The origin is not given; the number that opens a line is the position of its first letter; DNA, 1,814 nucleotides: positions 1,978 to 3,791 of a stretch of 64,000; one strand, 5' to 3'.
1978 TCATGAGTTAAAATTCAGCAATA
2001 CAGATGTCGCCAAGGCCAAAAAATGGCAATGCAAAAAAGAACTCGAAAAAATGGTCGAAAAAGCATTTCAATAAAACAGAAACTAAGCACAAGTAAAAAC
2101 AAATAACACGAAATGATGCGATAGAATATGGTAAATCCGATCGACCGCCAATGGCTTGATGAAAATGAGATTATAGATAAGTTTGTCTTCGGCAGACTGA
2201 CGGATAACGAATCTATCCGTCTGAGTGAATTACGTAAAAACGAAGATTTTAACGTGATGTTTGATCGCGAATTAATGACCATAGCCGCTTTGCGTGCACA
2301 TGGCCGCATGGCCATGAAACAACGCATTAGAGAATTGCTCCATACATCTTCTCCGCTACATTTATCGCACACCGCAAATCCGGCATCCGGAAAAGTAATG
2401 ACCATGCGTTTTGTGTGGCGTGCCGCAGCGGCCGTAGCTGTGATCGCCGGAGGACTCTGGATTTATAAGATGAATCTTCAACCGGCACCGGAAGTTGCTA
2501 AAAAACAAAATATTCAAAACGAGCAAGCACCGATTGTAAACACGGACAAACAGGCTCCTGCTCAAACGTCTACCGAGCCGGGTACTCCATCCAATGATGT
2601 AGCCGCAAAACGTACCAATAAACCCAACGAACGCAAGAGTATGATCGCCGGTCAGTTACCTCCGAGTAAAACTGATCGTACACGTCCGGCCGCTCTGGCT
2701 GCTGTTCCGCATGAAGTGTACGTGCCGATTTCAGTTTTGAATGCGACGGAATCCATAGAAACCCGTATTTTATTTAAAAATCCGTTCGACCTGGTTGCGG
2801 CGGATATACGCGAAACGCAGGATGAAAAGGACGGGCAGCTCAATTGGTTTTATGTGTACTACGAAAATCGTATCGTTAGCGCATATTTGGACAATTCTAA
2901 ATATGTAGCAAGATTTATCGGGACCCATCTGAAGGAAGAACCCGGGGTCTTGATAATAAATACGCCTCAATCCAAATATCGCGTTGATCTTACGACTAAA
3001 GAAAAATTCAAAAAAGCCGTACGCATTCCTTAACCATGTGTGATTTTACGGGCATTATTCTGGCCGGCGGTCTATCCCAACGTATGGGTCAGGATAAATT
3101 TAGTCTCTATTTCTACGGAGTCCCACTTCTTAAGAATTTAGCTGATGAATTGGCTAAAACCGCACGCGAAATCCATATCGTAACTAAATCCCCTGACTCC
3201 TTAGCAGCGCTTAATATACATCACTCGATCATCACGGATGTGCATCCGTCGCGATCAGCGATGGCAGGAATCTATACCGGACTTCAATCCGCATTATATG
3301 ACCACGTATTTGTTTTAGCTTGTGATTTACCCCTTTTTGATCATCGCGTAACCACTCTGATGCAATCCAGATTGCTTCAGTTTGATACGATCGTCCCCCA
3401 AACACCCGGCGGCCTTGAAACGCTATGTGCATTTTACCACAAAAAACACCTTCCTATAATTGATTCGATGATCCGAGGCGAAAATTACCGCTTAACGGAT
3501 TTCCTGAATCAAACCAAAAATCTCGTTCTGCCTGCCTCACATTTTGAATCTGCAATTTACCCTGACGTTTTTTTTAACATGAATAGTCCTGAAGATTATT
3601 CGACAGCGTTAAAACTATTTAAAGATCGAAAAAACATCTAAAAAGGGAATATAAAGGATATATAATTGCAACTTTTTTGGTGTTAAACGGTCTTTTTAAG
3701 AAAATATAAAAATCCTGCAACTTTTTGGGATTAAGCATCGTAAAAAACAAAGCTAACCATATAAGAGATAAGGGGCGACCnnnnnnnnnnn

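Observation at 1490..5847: ECF sigma / membrane protein / MobA-like / atypical Omp85 barrel gene string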

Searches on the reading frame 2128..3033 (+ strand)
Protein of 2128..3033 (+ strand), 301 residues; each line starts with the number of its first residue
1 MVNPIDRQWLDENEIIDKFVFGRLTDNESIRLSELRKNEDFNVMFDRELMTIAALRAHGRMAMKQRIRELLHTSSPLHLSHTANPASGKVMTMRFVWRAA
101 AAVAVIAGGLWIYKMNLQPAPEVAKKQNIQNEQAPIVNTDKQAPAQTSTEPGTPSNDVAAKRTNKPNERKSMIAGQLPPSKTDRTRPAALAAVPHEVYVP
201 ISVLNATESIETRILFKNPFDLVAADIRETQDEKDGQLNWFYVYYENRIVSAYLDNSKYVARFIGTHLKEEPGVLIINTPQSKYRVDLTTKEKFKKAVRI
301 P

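Call 3: search_protein_families(library=pfam, proteins=[window:2128-3033:+], max_evalue=0.1)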
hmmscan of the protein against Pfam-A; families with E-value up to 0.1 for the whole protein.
window:2128-3033:+ (301 aa): 0 families

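Call 4: search_protein_families(library=ncbifam, proteins=[window:2128-3033:+], max_evalue=0.1)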
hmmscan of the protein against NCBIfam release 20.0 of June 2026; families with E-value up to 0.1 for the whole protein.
window:2128-3033:+ (301 aa): 2 families
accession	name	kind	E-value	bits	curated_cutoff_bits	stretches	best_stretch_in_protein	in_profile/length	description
NF052375.1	antisigma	equivalog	0.01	15.9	100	1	20-147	6-130/217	anti-sigma factor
NF052435.1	BamI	equivalog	0.054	13.3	180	1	95-164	3-64/226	biofilm-associated metzincin protease inhibitor BamI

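Call 46: find_homologous_proteins(query=window:2128-3033:+)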
Query window:2128-3033:+ (301 aa): 1 proteins with E <= 0.001 among 3345 candidates.
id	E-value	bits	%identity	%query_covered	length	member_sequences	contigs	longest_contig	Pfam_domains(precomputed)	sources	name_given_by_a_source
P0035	9.6e-191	650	97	100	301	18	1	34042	-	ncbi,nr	ncbi:MAG TPA: hypothetical protein PLA15_03550 [bacterium]|nr:hypothetical protein [bacterium]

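Call 87: search_solved_structures(query=A4, max_evalue=10)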
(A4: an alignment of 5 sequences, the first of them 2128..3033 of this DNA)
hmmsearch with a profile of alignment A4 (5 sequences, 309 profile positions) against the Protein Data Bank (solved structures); distinct sequences matched with E-value up to 10: 1.
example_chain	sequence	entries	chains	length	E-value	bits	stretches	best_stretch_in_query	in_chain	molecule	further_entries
7phy_A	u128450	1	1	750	0.67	12.6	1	220-265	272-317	Protein E2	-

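Call 88: search_protein_families(library=pfam, alignment_id=A4, max_evalue=1)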
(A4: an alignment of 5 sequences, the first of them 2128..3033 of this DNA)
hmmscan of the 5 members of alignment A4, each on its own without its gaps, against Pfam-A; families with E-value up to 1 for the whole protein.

A. member 1, window:2128-3033:+ (301 aa): 0 families

B. families by the number of members that match (of 5 scanned): 3 families
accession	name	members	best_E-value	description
PF15654.11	Tox-WTIP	1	0.061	Toxin with a conserved tryptophan and TIP tripeptide motif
PF14323.11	GxGYxYP_C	1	0.088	GxGYxYP putative glycoside hydrolase C-terminal domain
PF20547.3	DUF6761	1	0.2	Family of unknown function (DUF6761)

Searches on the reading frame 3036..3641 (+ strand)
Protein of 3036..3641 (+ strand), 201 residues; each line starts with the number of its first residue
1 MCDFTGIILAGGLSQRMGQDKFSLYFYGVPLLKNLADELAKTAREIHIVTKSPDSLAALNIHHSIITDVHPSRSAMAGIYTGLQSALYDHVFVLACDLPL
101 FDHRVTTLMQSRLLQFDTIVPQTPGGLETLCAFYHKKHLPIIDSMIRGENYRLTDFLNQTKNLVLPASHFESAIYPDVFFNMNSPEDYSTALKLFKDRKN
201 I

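Call 3: search_protein_families(library=pfam, proteins=[window:3036-3641:+], max_evalue=0.1)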
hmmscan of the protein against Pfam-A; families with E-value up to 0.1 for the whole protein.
window:3036-3641:+ (201 aa): 1 family
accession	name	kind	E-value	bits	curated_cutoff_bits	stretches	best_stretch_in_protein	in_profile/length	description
PF12804.13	NTP_transf_3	-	1.1e-26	94.4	27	1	6-158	1-155/160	MobA-like NTP transferase domain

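Call 4: search_protein_families(library=ncbifam, proteins=[window:3036-3641:+], max_evalue=0.1)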
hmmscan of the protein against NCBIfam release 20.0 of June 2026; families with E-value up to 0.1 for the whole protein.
window:3036-3641:+ (201 aa): 16 families
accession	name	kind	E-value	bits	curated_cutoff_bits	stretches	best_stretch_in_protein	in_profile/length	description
NF011056.0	PRK14489.1-1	equivalog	1.1e-36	126.8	379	1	2-191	4-192/363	bifunctional molybdenum cofactor guanylyltransferase MobA/molybdopterin-guanine dinucleotide biosynthesis adaptor protein MobB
NF001457.0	PRK00317.1-3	equivalog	1.1e-30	106.6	164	1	5-188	3-190/200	molybdenum cofactor guanylyltransferase MobA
NF002741.0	PRK02726.1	equivalog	9e-28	97.3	179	1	4-191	8-194/200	molybdenum cofactor guanylyltransferase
TIGR02665.1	molyb_mobA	equivalog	8.8e-23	81.3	151.85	1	5-188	2-185/186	molybdenum cofactor guanylyltransferase MobA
NF001837.0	PRK00560.1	equivalog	1e-21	77.6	182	1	6-200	11-196/196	molybdenum cofactor guanylyltransferase MobA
NF011059.0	PRK14490.1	equivalog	2.8e-17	62.9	354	1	4-198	181-372/374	bifunctional molybdenum cofactor guanylyltransferase MobA/molybdopterin-guanine dinucleotide biosynthesis adaptor protein MobB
NF011070.0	PRK14500.1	equivalog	6.8e-15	55.1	606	1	5-192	168-352/358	putative bifunctional molybdopterin-guanine dinucleotide biosynthesis protein MoaC/MobA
TIGR03310.1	matur_MocA_YgfJ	equivalog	5.3e-12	46.1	186.45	1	6-125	2-129/188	molybdenum cofactor cytidylyltransferase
NF001855.0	PRK00576.1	equivalog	3.2e-09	36.7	205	1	3-168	6-177/197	molybdenum cofactor guanylyltransferase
NF045665.1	NTPtran_DVU1551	equivalog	1.5e-06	27.5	315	1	5-198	2-196/359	DVU_1551 family NTP transferase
NF011058.0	PRK14489.1-3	exception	1.3e-05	23.9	820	1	5-188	10-198/382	molybdenum cofactor guanylyltransferase MobA, DUF3305 domain-containing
NF011057.0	PRK14489.1-2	subfamily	2.6e-05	23.7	541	1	4-189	7-192/363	bifunctional molybdenum cofactor guanylyltransferase MobA/molybdopterin-guanine dinucleotide biosynthesis adaptor protein MobB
TIGR03552.1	F420_cofC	equivalog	0.0016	18.1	105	1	32-133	33-138/196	2-phospho-L-lactate guanylyltransferase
NF045782.1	NicBOxredNboR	equivalog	0.0024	17.6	260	1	4-103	9-114/206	nicotine blue oxidoreductase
NF001186.0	PRK00155.2-3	equivalog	0.027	13.9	253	1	5-50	6-53/224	2-C-methyl-D-erythritol 4-phosphate cytidylyltransferase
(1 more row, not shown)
